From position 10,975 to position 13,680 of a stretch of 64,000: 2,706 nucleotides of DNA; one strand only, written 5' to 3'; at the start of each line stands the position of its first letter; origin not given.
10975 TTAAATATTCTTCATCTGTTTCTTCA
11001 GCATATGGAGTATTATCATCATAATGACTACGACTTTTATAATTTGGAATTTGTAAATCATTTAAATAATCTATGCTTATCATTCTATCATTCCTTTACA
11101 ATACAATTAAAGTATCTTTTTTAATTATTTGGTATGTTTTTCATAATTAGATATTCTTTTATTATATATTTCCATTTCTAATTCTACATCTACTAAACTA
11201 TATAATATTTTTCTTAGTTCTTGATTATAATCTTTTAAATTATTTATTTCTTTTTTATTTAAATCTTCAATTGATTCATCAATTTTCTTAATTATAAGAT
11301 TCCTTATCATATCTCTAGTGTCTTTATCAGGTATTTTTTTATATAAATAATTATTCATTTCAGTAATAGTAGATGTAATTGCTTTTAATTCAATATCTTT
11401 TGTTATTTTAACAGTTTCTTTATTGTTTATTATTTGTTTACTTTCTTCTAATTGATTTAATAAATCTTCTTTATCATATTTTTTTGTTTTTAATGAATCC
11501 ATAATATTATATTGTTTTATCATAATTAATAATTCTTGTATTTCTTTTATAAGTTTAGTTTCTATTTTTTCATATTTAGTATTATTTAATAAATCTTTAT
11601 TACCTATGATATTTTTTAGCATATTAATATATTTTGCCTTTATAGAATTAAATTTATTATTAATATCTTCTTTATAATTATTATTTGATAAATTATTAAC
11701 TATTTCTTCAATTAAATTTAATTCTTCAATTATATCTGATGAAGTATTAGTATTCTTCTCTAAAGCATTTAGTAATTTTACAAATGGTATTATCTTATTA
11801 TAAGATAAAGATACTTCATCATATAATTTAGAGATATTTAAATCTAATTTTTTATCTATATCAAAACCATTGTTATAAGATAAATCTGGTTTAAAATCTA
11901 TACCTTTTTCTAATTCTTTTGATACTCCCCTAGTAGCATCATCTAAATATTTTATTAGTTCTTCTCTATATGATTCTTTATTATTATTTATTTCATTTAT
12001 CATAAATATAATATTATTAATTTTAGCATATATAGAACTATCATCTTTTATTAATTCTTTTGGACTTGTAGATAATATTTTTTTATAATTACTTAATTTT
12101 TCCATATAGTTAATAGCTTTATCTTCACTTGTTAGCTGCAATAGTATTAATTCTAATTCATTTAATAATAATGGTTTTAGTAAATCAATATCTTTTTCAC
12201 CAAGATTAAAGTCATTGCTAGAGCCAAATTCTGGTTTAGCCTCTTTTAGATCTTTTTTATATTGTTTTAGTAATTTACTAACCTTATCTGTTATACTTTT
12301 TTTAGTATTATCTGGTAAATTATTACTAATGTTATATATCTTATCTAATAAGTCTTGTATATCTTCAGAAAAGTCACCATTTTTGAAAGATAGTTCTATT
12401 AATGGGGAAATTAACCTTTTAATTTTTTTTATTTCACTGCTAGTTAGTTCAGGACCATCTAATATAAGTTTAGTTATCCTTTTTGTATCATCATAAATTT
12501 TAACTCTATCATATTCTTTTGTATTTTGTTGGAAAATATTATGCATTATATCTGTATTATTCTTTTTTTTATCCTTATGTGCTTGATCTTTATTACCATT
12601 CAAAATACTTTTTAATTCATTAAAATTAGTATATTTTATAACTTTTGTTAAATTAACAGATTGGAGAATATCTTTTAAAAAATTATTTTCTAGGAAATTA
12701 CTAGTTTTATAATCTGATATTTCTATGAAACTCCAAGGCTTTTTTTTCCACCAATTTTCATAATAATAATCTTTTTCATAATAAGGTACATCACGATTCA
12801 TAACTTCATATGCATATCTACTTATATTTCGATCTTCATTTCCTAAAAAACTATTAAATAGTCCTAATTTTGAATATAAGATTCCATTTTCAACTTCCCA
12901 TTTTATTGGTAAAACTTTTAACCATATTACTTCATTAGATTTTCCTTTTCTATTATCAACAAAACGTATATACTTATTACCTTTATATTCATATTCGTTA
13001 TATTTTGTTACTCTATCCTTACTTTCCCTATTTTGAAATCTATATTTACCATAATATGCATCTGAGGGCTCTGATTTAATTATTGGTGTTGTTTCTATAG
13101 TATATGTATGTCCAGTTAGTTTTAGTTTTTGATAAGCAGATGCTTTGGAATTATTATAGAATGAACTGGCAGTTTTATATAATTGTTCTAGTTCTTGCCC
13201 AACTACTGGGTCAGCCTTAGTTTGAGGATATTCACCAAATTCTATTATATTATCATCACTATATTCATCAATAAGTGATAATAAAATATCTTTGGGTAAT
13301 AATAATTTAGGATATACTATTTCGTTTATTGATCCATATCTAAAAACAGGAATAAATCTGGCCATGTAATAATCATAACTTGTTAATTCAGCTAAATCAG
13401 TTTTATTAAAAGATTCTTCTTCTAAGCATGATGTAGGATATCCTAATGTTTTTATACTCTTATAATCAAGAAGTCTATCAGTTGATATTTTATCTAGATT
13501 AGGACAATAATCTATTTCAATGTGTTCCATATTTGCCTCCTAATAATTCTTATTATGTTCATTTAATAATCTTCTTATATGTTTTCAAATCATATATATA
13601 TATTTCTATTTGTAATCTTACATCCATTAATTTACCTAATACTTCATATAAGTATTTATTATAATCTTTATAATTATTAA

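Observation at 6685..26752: Eight-member tandem array of large, apparently cytoplasmic paralogs with no recognisable domain: a candidate undescribed system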

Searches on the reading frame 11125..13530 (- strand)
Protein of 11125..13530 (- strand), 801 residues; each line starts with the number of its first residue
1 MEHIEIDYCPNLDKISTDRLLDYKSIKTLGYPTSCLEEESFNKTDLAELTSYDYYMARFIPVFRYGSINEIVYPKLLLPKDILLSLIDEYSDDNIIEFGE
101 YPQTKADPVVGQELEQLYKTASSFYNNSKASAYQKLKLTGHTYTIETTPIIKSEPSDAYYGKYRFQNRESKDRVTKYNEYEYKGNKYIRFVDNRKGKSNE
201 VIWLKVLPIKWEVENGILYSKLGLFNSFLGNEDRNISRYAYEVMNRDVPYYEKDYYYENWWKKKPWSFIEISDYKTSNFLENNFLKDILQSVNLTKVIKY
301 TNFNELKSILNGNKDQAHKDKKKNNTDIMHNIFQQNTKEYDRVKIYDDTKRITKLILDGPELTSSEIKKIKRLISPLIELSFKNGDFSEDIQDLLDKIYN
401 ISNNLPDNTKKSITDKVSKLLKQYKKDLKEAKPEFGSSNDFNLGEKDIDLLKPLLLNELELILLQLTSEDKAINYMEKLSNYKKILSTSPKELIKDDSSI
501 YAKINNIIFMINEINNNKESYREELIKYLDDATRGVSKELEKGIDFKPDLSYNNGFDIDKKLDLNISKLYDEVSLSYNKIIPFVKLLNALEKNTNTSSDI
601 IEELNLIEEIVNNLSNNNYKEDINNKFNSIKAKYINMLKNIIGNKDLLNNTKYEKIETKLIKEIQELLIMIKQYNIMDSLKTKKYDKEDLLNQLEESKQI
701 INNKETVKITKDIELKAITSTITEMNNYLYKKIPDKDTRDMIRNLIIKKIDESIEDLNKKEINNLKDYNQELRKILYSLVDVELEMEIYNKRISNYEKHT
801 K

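Call 4: search_protein_families(library=pfam, proteins=[window:11125-13530:-], max_evalue=1)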
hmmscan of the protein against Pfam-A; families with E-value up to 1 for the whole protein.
window:11125-13530:- (801 aa): 1 family
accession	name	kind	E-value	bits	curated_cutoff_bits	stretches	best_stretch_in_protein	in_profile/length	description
PF04504.20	GeBP-like_DBD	-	0.7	11.1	29.5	1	591-662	21-90/94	Glabrous-enhancer-binding protein-like family, DBD domain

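Call 5: search_protein_families(library=ncbifam, proteins=[window:11125-13530:-], max_evalue=1)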
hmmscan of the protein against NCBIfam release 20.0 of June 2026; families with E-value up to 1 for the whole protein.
window:11125-13530:- (801 aa): 0 families

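Call 6: search_protein_families(library=padloc, proteins=[window:11125-13530:-], max_evalue=1)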
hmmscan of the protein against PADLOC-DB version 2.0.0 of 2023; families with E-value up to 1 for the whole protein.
window:11125-13530:- (801 aa): 1 family
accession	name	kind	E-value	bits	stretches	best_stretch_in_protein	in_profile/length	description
PDLC04702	PDC-M54A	-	0.025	10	1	661-776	1109-1224/1621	-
